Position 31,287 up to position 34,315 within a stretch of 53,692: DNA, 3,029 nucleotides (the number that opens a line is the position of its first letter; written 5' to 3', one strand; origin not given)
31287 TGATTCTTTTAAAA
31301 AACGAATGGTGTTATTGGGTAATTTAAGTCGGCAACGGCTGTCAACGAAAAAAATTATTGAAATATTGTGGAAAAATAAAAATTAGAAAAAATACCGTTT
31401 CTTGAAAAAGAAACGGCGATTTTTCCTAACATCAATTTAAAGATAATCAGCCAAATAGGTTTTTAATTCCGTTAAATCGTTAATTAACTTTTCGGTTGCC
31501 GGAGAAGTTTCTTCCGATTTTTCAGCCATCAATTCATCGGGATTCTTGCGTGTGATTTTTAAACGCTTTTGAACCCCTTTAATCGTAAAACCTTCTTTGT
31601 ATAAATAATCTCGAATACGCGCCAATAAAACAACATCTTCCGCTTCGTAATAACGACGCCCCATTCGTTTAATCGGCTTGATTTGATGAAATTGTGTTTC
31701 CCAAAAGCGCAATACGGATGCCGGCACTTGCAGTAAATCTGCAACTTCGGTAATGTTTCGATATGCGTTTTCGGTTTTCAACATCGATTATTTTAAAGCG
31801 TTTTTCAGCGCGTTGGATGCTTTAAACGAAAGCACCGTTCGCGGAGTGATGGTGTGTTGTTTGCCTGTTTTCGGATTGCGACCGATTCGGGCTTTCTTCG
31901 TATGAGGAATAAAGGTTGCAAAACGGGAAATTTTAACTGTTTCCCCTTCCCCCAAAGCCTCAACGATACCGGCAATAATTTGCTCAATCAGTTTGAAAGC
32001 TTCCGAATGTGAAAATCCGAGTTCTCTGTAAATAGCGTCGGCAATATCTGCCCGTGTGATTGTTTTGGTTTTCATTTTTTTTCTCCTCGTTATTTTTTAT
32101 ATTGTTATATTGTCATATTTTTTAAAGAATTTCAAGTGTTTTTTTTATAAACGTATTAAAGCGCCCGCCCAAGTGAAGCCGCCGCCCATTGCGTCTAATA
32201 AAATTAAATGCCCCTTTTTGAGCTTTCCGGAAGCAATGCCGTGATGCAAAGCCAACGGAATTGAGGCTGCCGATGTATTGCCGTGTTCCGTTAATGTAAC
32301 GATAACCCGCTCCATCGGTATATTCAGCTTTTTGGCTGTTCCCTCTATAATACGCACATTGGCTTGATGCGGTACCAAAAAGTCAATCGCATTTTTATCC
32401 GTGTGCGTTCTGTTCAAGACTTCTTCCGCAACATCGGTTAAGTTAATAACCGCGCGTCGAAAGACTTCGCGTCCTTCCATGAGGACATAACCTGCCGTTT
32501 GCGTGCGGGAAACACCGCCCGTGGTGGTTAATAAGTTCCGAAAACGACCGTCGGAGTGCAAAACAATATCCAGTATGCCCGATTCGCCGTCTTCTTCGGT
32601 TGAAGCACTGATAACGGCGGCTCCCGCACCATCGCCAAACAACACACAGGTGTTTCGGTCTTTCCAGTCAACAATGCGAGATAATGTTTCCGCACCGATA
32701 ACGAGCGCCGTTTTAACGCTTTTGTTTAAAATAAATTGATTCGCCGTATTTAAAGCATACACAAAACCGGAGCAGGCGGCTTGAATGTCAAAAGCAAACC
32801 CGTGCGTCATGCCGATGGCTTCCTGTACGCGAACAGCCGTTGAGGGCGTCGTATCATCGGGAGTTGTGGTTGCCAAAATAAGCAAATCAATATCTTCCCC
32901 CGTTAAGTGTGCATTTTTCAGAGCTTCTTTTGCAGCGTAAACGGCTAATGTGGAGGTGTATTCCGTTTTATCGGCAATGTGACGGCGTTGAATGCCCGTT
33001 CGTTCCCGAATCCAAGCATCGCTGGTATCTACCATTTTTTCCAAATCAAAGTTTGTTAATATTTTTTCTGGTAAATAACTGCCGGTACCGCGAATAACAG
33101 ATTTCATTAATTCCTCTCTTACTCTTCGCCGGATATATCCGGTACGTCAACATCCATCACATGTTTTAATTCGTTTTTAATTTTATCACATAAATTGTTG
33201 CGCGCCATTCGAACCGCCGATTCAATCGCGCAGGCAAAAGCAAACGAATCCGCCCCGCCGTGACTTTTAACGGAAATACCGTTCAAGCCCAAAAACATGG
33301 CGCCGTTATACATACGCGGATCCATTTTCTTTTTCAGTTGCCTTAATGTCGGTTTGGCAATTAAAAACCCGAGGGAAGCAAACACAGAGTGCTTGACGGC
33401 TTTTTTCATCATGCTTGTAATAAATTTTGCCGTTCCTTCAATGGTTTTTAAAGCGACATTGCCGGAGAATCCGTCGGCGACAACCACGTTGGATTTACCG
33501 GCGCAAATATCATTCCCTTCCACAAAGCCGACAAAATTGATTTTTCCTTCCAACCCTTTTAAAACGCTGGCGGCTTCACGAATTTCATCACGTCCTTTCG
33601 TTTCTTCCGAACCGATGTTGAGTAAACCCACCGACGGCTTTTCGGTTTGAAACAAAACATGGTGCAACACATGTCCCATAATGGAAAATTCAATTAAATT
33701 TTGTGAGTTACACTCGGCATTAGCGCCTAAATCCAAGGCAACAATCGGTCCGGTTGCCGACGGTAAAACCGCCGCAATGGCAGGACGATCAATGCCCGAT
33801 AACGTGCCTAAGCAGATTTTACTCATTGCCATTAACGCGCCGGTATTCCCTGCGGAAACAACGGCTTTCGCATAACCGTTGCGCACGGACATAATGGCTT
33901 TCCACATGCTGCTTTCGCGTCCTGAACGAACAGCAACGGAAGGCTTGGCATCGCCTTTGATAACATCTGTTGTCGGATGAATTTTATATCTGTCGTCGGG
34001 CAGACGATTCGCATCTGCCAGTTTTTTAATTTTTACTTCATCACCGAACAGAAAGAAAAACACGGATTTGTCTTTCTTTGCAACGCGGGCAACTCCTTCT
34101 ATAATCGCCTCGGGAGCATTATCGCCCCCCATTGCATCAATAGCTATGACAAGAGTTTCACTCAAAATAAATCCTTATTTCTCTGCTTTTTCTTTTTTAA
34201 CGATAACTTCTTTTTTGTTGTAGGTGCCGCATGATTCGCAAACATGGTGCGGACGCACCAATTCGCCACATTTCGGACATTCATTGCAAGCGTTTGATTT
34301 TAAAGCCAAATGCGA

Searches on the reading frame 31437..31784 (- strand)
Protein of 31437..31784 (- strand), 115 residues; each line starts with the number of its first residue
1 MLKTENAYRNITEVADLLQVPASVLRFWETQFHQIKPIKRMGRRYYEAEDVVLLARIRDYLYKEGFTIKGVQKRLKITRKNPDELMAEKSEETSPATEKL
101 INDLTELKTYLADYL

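Call 18: search_protein_families(library=pfam, proteins=[window:31437-31784:-], max_evalue=0.00001)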
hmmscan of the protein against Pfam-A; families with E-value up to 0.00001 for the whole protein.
window:31437-31784:- (115 aa): 2 families
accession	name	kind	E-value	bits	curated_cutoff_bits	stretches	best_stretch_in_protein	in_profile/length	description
PF13411.12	MerR_1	-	8e-17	61.6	21.6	1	10-75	2-66/69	MerR HTH family regulatory protein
PF00376.29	MerR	-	3.5e-06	27.2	28.2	1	10-46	1-38/38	MerR family regulatory protein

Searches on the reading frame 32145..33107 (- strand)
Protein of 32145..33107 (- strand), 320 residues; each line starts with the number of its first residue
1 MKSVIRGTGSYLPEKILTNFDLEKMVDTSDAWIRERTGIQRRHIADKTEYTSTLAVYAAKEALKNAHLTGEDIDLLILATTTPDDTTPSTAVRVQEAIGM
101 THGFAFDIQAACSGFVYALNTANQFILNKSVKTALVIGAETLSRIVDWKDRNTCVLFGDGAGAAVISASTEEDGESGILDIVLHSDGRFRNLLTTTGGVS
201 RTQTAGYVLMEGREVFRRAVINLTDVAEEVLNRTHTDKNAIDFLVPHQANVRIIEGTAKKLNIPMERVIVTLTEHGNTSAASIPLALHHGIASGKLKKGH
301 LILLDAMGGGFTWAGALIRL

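Call 18: search_protein_families(library=pfam, proteins=[window:32145-33107:-], max_evalue=0.00001)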
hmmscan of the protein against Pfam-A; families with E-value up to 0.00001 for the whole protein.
window:32145-33107:- (320 aa): 2 families
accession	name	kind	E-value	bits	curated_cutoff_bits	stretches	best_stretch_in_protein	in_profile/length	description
PF08541.16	ACP_syn_III_C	-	3.3e-34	117.4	26.6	1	232-319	2-89/90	3-Oxoacyl-[acyl-carrier-protein (ACP)] synthase III C terminal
PF08545.16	ACP_syn_III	-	1.9e-33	114.6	24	1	106-187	1-80/80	3-Oxoacyl-[acyl-carrier-protein (ACP)] synthase III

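Call 63: search_protein_families(library=pfam, proteins=[L017:12390-14552:+], max_evalue=0.01)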
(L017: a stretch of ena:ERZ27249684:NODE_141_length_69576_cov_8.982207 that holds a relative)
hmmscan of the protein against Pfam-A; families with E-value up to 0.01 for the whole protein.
L017:12390-14552:+ (720 aa): 0 families

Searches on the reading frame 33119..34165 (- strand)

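Call 18: search_protein_families(library=pfam, proteins=[window:33119-34165:-], max_evalue=0.00001)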
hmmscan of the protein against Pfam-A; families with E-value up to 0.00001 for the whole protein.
window:33119-34165:- (348 aa): 1 family
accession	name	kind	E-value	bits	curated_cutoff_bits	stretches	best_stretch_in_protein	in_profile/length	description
PF02504.20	FA_synthesis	-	3e-104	349.1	29.1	1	6-327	2-323/324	Fatty acid synthesis protein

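Call 63: search_protein_families(library=pfam, proteins=[L017:12390-14552:+], max_evalue=0.01)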
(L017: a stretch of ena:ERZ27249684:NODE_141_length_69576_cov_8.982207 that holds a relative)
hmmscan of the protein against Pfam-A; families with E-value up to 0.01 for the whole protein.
L017:12390-14552:+ (720 aa): 0 families
